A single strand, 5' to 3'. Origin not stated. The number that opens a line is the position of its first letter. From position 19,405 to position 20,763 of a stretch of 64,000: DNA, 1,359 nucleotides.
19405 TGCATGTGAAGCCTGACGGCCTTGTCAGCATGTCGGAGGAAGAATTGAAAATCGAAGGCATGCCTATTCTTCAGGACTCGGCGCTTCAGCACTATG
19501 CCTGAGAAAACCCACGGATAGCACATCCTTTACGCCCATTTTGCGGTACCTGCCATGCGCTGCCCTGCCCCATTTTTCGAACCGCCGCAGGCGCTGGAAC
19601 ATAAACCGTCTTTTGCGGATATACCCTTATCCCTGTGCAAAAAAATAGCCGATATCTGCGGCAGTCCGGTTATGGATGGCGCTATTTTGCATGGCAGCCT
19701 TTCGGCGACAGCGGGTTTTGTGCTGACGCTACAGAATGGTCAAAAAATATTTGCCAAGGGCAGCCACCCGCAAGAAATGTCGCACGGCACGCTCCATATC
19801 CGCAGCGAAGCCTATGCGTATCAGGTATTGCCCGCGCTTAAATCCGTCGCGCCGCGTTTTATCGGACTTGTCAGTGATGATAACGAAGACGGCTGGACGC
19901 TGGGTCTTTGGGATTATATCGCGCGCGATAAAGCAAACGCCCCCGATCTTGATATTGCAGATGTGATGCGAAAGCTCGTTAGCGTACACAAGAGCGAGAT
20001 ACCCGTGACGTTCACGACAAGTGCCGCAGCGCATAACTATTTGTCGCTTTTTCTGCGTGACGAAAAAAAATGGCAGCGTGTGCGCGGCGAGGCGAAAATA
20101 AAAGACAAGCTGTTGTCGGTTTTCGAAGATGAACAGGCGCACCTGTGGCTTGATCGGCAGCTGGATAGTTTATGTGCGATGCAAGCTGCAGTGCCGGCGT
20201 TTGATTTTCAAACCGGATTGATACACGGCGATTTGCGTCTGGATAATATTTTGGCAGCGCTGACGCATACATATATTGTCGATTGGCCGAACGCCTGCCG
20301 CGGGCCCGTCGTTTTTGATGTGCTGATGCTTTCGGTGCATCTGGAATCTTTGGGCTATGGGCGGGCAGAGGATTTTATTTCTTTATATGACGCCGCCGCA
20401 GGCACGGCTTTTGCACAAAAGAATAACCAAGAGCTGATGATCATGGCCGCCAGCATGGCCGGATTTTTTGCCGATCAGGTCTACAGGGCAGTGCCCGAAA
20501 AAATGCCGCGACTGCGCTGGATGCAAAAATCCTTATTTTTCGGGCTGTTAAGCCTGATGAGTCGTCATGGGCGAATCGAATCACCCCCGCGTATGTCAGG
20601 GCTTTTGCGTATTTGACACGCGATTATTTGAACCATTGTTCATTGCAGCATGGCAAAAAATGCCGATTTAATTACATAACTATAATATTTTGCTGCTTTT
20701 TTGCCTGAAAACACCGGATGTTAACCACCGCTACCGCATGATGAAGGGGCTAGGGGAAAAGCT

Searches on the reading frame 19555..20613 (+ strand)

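Call 77: search_protein_families(library=pfam, proteins=[window:19555-20613:+], max_evalue=0.001)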
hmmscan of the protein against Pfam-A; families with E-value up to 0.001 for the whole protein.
window:19555-20613:+ (353 aa): 2 families
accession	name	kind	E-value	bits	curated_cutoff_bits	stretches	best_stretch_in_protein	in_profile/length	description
PF01636.29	APH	-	1.6e-13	51.4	23.2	1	79-260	34-210/239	Phosphotransferase enzyme family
PF19974.5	TCAD9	-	3.9e-05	23.4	40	1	211-265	290-343/429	Ternary complex associated domain 9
